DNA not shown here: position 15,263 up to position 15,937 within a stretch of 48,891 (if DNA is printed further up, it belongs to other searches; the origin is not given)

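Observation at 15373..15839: rRNA-IVS-style four-helix-bundle cassette, closed by a 20-bp stem, inserted precisely in the cysD-cysN junction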

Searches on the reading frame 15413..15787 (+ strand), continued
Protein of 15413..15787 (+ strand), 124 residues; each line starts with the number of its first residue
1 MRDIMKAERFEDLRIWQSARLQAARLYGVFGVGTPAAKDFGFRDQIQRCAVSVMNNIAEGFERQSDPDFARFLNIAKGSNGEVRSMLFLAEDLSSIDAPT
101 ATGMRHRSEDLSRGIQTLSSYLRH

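Call 59: search_protein_families(library=pfam, proteins=[L101:3-599:+, L104:1-1056:+, L104:1542-2930:+, L131:1851-2930:+, L131:3523-4710:+, L156:2109-2927:+, L156:3421-3843:+, L165:1682-2860:+, L125:2100-2951:+, L125:3382-4632:+], max_evalue=0.00001)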
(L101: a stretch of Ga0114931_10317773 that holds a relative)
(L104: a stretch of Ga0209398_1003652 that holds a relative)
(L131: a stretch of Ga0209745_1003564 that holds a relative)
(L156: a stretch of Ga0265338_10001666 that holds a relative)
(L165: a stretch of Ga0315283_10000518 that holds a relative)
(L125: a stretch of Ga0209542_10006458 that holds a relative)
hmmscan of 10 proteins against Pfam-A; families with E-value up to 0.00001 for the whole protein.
L101:3-599:+ (199 aa): 1 family
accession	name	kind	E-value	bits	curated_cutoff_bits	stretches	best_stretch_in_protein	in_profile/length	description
PF00549.24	Ligase_CoA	-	8.1e-31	107.3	24.5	1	74-194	1-128/128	CoA-ligase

L104:1-1056:+ (352 aa): 3 families
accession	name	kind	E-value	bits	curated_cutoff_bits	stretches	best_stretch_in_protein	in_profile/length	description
PF00682.25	HMGL-like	-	1.1e-43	150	29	1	2-126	141-260/260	HMGL-like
PF08502.15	LeuA_dimer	-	4e-34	117.8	24.9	1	223-350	2-130/131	LeuA allosteric (dimerisation) domain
PF22617.1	HCS_D2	-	7.4e-27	94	27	1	140-221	1-82/82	Homocitrate synthase post-HMGL domain-like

L104:1542-2930:+ (463 aa): 1 family
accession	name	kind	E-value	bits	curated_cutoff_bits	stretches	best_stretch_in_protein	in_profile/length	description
PF00330.25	Aconitase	-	3.9e-168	560.6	28.7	1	6-456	1-463/463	Aconitase family (aconitate hydratase)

L131:1851-2930:+ (360 aa): 3 families
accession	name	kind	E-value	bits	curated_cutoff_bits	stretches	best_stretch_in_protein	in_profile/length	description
PF08240.17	ADH_N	-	5.2e-30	104.2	23.5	1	45-155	3-103/104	Alcohol dehydrogenase GroES-like domain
PF00107.32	ADH_zinc_N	-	7.2e-25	87.9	31.8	1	194-320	2-126/129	Zinc-binding dehydrogenase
PF16912.11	Glu_dehyd_C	-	8.1e-06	25.9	34.9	0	175-294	23-143/211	Glucose dehydrogenase C-terminus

L131:3523-4710:+ (396 aa): 1 family
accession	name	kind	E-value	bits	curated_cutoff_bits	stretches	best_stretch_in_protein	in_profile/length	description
PF00155.27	Aminotran_1_2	-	2e-66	225.1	19.7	1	44-385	3-361/361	Aminotransferase class I and II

L156:2109-2927:+ (273 aa): 1 family
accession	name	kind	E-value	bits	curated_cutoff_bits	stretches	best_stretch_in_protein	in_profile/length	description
PF01618.21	MotA_ExbB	-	5.4e-32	110.7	22.9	1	146-254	17-125/127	MotA/TolQ/ExbB proton channel family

L156:3421-3843:+ (141 aa): 1 family
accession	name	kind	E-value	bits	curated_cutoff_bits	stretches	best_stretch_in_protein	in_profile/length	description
PF02472.21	ExbD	-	4.6e-27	95.1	25.4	1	14-136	6-127/128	Biopolymer transport protein ExbD/TolR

L165:1682-2860:+ (393 aa): 2 families
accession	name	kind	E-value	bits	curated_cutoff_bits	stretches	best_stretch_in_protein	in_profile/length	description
PF01262.27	AlaDh_PNT_C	-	4.7e-63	212.9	23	1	160-386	1-214/214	Alanine dehydrogenase/PNT, C-terminal domain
PF05222.21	AlaDh_PNT_N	-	2.8e-37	128.4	30.4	1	23-156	1-136/136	Alanine dehydrogenase/PNT, N-terminal domain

L125:2100-2951:+ (284 aa): 1 family
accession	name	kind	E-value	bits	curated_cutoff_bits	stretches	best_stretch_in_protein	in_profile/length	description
PF01061.29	ABC2_membrane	-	4.2e-17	62.8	26.9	1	39-244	3-210/211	ABC-2 type transporter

L125:3382-4632:+ (417 aa): 1 family
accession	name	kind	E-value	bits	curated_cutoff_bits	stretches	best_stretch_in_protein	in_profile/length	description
PF00005.33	ABC_tran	-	4.8e-24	86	25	1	60-191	1-135/137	ABC transporter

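Call 65: search_protein_representatives(protein=window:15425-15784:+)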
Query: 120 residues. Proteins with E-value up to 0.001 (for the whole library): 12420; up to 1e-10: 1959; up to 1e-30: 4. The best 150 are listed.
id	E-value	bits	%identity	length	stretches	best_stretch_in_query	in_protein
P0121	5.9e-37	142.4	58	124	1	1-119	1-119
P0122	7.6e-34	132.3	57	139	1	3-118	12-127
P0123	6.1e-33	129.4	61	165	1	3-107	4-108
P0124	1.5e-32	128.2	66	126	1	1-93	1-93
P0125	1.4e-29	118.6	53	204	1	2-119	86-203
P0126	1.8e-28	115.0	53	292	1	4-119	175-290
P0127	1.9e-27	111.7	50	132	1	2-119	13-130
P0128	7.3e-27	109.9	56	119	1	2-116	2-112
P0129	1.2e-26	109.2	52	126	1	3-119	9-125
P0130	2.7e-25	104.8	49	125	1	1-118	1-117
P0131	2.7e-25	104.8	55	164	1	4-119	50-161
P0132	2.8e-25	104.8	52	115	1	2-110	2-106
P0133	3.1e-25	104.6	50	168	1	3-118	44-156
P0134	3.2e-25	104.6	57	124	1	2-94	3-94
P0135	5.9e-25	103.7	47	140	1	12-119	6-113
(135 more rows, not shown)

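Call 76: search_dna_similar(query=window:15425-15784:+, collection=plasmids, mode=protein, max_evalue=0.000001, max_rows=30, rows=spread)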
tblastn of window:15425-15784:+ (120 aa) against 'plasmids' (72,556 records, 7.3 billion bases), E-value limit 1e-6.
Records with a match: 25; places in all: 28; records where one place covers at least 80% of the query: 19.
Best place of each record, by identity: <60% 25.
By first word of the organism name: Nostoc 10; Riemerella 4; Calothrix 3; Trichormus 2; Picosynechococcus 1; Scytonema 1; Pseudanabaena 1; Anabaena 1; Aulosira 1; Azospirillum 1.
By predicted mobility (MOB-suite, as given by PLSDB): non-mobilizable 12; conjugative 12; mobilizable 1.
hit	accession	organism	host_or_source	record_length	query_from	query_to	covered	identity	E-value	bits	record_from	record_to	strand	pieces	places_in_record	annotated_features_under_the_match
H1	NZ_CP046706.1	Nostoc sp. ATCC 53789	-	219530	2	109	90%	43.5%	1e-19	90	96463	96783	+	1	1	four helix bundle protein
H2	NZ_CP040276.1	Nostoc sp. C052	Blasia pusilla,pure culture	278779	3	118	97%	38.7%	2e-13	72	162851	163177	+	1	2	four helix bundle protein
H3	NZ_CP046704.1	Nostoc sp. ATCC 53789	-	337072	3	118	97%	38.7%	2e-13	72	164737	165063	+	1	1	four helix bundle protein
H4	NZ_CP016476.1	Picosynechococcus sp. PCC 7003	cell culture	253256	1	117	98%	37.8%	2e-13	72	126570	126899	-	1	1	four helix bundle protein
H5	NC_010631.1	Nostoc punctiforme PCC 73102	-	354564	3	118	97%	37.1%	3e-12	69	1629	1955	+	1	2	four helix bundle protein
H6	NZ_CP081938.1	Riemerella anatipestifer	goose,Epidemic materials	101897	6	120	96%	37.4%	2e-15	77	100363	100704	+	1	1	four helix bundle protein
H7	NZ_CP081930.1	Riemerella anatipestifer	duck,Epidemic materials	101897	6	120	96%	37.4%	2e-15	77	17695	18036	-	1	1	four helix bundle protein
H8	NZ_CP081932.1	Riemerella anatipestifer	goose,Epidemic materials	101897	6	120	96%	37.4%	2e-15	77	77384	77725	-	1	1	four helix bundle protein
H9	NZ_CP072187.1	Riemerella anatipestifer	goose,Epidemic materials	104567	6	120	96%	36.5%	1e-16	81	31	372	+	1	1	none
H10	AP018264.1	Scytonema sp. NIES-4073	-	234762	3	109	89%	39.3%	5e-8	56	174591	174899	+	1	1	S23 ribosomal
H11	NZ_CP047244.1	Trichormus variabilis 0441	cell culture,thermal spring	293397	3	109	89%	39.3%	9e-8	56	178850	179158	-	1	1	four helix bundle protein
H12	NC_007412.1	Trichormus variabilis ATCC 29413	-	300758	3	109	89%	39.3%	9e-8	56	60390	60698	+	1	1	four helix bundle protein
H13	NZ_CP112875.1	Pseudanabaena galeata CCNP1313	-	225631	2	119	98%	33.1%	4e-12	68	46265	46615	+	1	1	four helix bundle protein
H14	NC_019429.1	Anabaena sp. 90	-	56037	1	114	95%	33.9%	2e-8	57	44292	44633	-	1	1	four helix bundle protein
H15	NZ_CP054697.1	Nostoc edaphicum CCNP1411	-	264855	1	119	99%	31.1%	7e-12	67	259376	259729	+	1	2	four helix bundle protein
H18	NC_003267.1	Nostoc sp. PCC 7120 = FACHB-418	-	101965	11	107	81%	36.1%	7e-10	62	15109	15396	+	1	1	four helix bundle protein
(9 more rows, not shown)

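Call 77: get_annotated_region(hit=H18, flank=1500)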
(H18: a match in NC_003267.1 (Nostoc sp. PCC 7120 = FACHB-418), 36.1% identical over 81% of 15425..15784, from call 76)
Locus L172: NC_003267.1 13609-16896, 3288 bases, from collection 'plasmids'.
description: Nostoc sp. PCC 7120 = FACHB-418 plasmid pCC7120gamma, complete sequence
organism: Nostoc sp. PCC 7120 = FACHB-418 (NCBI taxid 103690)
taxonomy: Bacteria; Cyanobacteriota; Cyanophyceae; Nostocales; Nostocaceae; Nostoc; Nostoc sp. PCC 7120 = FACHB-418
host: -; source: -; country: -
typing (MOB-suite, as given by PLSDB): conjugative; replicon rep_cluster_776; relaxase MOBF; mating-pair formation MPF_T
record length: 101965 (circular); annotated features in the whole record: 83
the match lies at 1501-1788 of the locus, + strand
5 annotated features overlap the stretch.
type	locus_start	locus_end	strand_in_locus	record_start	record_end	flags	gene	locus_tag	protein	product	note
CDS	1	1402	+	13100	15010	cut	-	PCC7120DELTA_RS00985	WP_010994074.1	ISL3 family transposase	-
CDS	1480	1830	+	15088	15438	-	-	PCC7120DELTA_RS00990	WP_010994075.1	four helix bundle protein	-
CDS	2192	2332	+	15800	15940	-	-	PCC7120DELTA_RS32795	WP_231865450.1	hypothetical protein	-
CDS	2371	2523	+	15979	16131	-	-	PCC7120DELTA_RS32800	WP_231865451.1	hypothetical protein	-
CDS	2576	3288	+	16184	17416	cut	-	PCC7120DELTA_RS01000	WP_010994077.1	ISAzo13-like element ISNsp4 family transposase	GO:0006313 - DNA transposition [Evidence IEA]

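Call 78: get_annotated_region(hit=H12, flank=1500)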
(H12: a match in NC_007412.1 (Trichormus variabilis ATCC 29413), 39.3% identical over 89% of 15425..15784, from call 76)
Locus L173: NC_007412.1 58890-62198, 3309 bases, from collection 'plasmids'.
description: Trichormus variabilis ATCC 29413 plasmid C, complete sequence
organism: Trichormus variabilis ATCC 29413 (NCBI taxid 240292)
taxonomy: Bacteria; Cyanobacteriota; Cyanophyceae; Nostocales; Nostocaceae; Trichormus; Trichormus variabilis; Trichormus variabilis ATCC 29413
host: -; source: -; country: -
typing (MOB-suite, as given by PLSDB): conjugative; replicon rep_cluster_1671; relaxase MOBP; mating-pair formation MPF_T
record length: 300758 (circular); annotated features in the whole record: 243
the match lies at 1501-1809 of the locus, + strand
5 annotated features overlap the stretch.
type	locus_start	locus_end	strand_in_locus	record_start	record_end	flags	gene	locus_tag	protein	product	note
CDS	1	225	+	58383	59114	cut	-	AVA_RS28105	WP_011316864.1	hypothetical protein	-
CDS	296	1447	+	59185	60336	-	-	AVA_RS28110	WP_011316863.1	hypothetical protein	-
CDS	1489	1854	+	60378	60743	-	-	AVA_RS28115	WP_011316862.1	four helix bundle protein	-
CDS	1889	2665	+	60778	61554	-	-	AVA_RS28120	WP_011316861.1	hypothetical protein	-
CDS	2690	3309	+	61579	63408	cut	-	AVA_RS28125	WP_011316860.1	TrbI/VirB10 family protein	-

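Call 79: get_annotated_region(hit=H5, flank=1500)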
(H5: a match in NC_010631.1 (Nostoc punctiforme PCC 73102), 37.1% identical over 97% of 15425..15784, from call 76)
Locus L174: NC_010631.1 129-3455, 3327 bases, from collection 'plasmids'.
description: Nostoc punctiforme PCC 73102 plasmid pNPUN01, complete sequence
organism: Nostoc punctiforme PCC 73102 (NCBI taxid 63737)
taxonomy: Bacteria; Cyanobacteriota; Cyanophyceae; Nostocales; Nostocaceae; Nostoc; Nostoc punctiforme; Nostoc punctiforme PCC 73102
host: -; source: -; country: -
typing (MOB-suite, as given by PLSDB): conjugative; replicon rep_cluster_317; relaxase MOBF; mating-pair formation MPF_T
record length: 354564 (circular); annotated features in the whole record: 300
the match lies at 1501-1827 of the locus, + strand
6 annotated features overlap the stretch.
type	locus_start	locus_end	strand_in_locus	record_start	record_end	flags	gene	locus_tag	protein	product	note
CDS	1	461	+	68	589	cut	-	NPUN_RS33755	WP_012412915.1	hypothetical protein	-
CDS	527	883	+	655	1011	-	-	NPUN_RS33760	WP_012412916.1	hypothetical protein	-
CDS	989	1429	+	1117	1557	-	-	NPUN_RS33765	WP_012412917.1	hypothetical protein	-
CDS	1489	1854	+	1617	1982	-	-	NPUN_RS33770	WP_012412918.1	four helix bundle protein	-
CDS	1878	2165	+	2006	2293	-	-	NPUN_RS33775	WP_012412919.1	hypothetical protein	-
CDS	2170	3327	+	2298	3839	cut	-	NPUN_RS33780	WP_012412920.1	hypothetical protein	-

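Call 80: get_annotated_region(hit=H1, flank=1500)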
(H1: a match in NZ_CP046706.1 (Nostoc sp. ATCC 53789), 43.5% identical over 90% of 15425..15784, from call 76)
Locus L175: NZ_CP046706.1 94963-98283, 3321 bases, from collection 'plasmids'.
description: Nostoc sp. ATCC 53789 plasmid pNsp_c, complete sequence
organism: Nostoc sp. ATCC 53789 (NCBI taxid 76335)
taxonomy: Bacteria; Cyanobacteriota; Cyanophyceae; Nostocales; Nostocaceae; Nostoc; Nostoc sp. ATCC 53789
host: -; source: -; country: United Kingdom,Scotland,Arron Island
typing (MOB-suite, as given by PLSDB): non-mobilizable; replicon rep_cluster_317; mating-pair formation MPF_T
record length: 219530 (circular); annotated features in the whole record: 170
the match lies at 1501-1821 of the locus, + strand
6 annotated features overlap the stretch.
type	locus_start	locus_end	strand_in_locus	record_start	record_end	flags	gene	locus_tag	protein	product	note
CDS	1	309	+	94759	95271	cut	-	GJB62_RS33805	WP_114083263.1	hypothetical protein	-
CDS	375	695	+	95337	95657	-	-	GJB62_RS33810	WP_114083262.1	hypothetical protein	-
CDS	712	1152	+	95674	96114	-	-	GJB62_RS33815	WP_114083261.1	hypothetical protein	-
CDS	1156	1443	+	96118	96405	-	-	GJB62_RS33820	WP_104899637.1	hypothetical protein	-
CDS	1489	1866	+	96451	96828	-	-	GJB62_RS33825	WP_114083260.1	four helix bundle protein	-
CDS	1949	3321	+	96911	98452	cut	-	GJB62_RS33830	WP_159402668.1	hypothetical protein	-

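Call 81: get_annotated_region(hit=H6, flank=1500)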
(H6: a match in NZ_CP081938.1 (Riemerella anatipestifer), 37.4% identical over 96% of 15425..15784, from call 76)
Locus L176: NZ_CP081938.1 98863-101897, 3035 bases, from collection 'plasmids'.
description: Riemerella anatipestifer strain 20190609E1-1 plasmid unnamed, complete sequence
organism: Riemerella anatipestifer (NCBI taxid 34085)
taxonomy: Bacteria; Bacteroidota; Flavobacteriia; Flavobacteriales; Weeksellaceae; Riemerella; Riemerella anatipestifer
host: -; source: goose,Epidemic materials; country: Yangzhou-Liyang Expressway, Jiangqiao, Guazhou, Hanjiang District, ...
typing (MOB-suite, as given by PLSDB): non-mobilizable
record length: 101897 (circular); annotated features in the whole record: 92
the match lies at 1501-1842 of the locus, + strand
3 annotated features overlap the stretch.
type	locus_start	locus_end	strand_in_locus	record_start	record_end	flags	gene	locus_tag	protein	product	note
CDS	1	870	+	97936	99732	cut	lepA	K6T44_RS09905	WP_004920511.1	translation elongation factor 4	-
CDS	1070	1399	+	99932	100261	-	-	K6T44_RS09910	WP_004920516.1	iron-sulfur cluster assembly accessory protein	-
CDS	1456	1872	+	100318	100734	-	-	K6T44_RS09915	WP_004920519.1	four helix bundle protein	-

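Call 89: search_protein_families(library=pfam, proteins=[L092:2261-2944:+, L092:3416-5110:+, L095:1787-2935:+, L095:3465-5033:+], max_evalue=0.00001)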
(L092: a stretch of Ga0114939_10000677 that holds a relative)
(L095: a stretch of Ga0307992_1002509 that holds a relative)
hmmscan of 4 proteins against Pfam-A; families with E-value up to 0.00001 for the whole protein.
L092:2261-2944:+ (228 aa): 0 families

L092:3416-5110:+ (565 aa): 1 family
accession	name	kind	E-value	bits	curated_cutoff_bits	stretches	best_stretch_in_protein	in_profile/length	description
PF00437.27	T2SSE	-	5.6e-82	275.8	24.9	1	169-554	5-368/370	Type II/IV secretion system protein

L095:1787-2935:+ (383 aa): 1 family
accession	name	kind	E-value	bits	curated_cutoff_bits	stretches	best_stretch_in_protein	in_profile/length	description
PF01041.23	DegT_DnrJ_EryC1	-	1e-108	364.2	19.8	1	29-381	7-359/360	DegT/DnrJ/EryC1/StrS aminotransferase family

L095:3465-5033:+ (523 aa): 5 families
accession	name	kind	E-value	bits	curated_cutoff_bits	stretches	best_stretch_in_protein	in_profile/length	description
PF00132.30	Hexapep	-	3.6e-20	71.2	27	2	348-383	1-36/36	Bacterial transferase hexapeptide (six repeats)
PF01408.29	GFO_IDH_MocA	-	2.3e-19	70.7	24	1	6-121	2-120/120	Oxidoreductase family, NAD-binding Rossmann fold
PF22725.1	GFO_IDH_MocA_C3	-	9e-16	58.4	27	1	131-238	3-123/124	GFO/IDH/MocA C-terminal domain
PF02894.22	GFO_IDH_MocA_C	-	2.2e-10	41.2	22.9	1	133-320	1-211/218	Oxidoreductase family, C-terminal alpha/beta domain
PF25084.1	LbH_EIF2B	-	2.3e-07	31.2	54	0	338-401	11-72/105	EIF2B subunit epsilon LbH domain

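Call 92: predict_structure(alignment_id=A3)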
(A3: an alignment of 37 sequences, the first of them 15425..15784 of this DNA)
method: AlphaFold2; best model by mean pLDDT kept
length: 120 residues; sequences in the alignment: 37
mean_pLDDT: 91.2   pTM: 0.85
mean pLDDT of the five models: 91.2, 91.2, 91.1, 89.5, 88.4
residues with pLDDT >= 90: 91; 70-90: 22; 50-70: 6; < 50: 1
segments of 3 or more residues with pLDDT < 50: none
pLDDT, mean of each block of 10 residues (from residue 1): 65 96 87 84 97 91 94 98 96 96 98 91
secondary structure, 60 per line:
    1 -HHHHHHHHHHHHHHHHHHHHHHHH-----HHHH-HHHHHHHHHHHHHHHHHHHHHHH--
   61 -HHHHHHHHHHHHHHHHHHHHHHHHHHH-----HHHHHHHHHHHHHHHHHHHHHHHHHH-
elements in order: H2-25 H31-34 H36-58 H62-88 H94-119
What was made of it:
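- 15413..15787 (+): PF05635 / TIGR02436 four-helix-bundle ORF. It is 124 codons from the ATG at 15413. Homologues and gene callers use the ATG at 15425, giving 120 aa. GAAGG at 15402-15406 is a possible Shine-Dalgarno sequence for 15413. The AF2 model has pLDDT 91.2 and four helices (call 92).
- The ORF is intact and has a confident four-helix model (call 92).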

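Call 94: fold_search(model_id=the predicted structure, library=pdb)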
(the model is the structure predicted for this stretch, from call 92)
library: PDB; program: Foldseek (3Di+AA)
matches with E <= 10: 658; with E <= 0.001: 8
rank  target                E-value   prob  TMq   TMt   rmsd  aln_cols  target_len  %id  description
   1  2gsc_B                3.0e-05  1.00  0.82  0.84   1.7       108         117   30  Crystal Structure of the Conserved Hypothetical Cytosolic Protein Xcc0516 from Xanthomonas campestris (released 2006-10-03)
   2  2gsc_D                5.7e-05  1.00  0.83  0.86   1.6       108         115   30  Crystal Structure of the Conserved Hypothetical Cytosolic Protein Xcc0516 from Xanthomonas campestris (released 2006-10-03)
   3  2gsc_E                5.7e-05  1.00  0.81  0.86   1.7       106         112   29  Crystal Structure of the Conserved Hypothetical Cytosolic Protein Xcc0516 from Xanthomonas campestris (released 2006-10-03)
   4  2gsc_A                8.8e-05  1.00  0.81  0.86   1.5       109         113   28  Crystal Structure of the Conserved Hypothetical Cytosolic Protein Xcc0516 from Xanthomonas campestris (released 2006-10-03)
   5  2rld_C                1.9e-04  1.00  0.85  0.88   2.0       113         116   23  CRYSTAL STRUCTURE OF A PROTEIN WITH UNKNOWN FUNCTION FROM S23 RIBOSOMAL PROTEIN FAMILY (BT_0352) FROM BACTEROIDES THET (released 2007-10-30)
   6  2gsc_C                2.1e-04  1.00  0.79  0.86   1.6       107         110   27  Crystal Structure of the Conserved Hypothetical Cytosolic Protein Xcc0516 from Xanthomonas campestris (released 2006-10-03)
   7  2rld_B                2.4e-04  1.00  0.84  0.90   1.8       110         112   23  CRYSTAL STRUCTURE OF A PROTEIN WITH UNKNOWN FUNCTION FROM S23 RIBOSOMAL PROTEIN FAMILY (BT_0352) FROM BACTEROIDES THET (released 2007-10-30)
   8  2rld_A                5.4e-04  1.00  0.81  0.85   2.0       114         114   22  CRYSTAL STRUCTURE OF A PROTEIN WITH UNKNOWN FUNCTION FROM S23 RIBOSOMAL PROTEIN FAMILY (BT_0352) FROM BACTEROIDES THET (released 2007-10-30)
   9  2rld_E                1.2e-03  1.00  0.74  0.82   2.3       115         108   23  CRYSTAL STRUCTURE OF A PROTEIN WITH UNKNOWN FUNCTION FROM S23 RIBOSOMAL PROTEIN FAMILY (BT_0352) FROM BACTEROIDES THET (released 2007-10-30)
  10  2rld_D                8.0e-03  1.00  0.79  0.87   1.7       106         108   22  CRYSTAL STRUCTURE OF A PROTEIN WITH UNKNOWN FUNCTION FROM S23 RIBOSOMAL PROTEIN FAMILY (BT_0352) FROM BACTEROIDES THET (released 2007-10-30)
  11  8ub7_C                4.2e-02  1.00  0.75  0.80   2.5       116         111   13  Diversity-generating retroelement (DGR) ribonucleoprotein reverse transcriptase - Active state (N-occupied) (released 2024-10-23)
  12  4dwl_D                6.5e-02  1.00  0.74  0.83   2.1       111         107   12  Avd molecule from Bordetella bacteriophage DGR (released 2013-02-27)
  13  4dwl_E                8.1e-02  1.00  0.73  0.80   2.3       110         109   13  Avd molecule from Bordetella bacteriophage DGR (released 2013-02-27)
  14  4dwl_A                1.1e-01  1.00  0.67  0.73   3.0       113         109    9  Avd molecule from Bordetella bacteriophage DGR (released 2013-02-27)
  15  8qup                  1.3e-01  0.97  0.51  0.52   4.3       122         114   16  G-CSFR inhibitor Bop1 (released 2024-10-23)
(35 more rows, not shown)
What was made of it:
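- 15413..15787 (+): Foldseek matches are 2GSC, 2RLD and Avd (call 94).
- On PF05635 / TIGR02436 four-helix-bundle ('23S rRNA IVS protein', S23p) family: The closest structures each have five chains listed, A-E (call 94).
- Closest known: Avd, the accessory protein of diversity-generating retroelements. Same: The model has the same fold: Foldseek TM 0.73-0.83 to 4DWL and 8UB7 chain C (call 94).
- The AF2 model has pLDDT 91.2, and Foldseek gives 2GSC and 2RLD at TM about 0.85 and Avd at about 0.75-0.8 (calls 92, 94).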
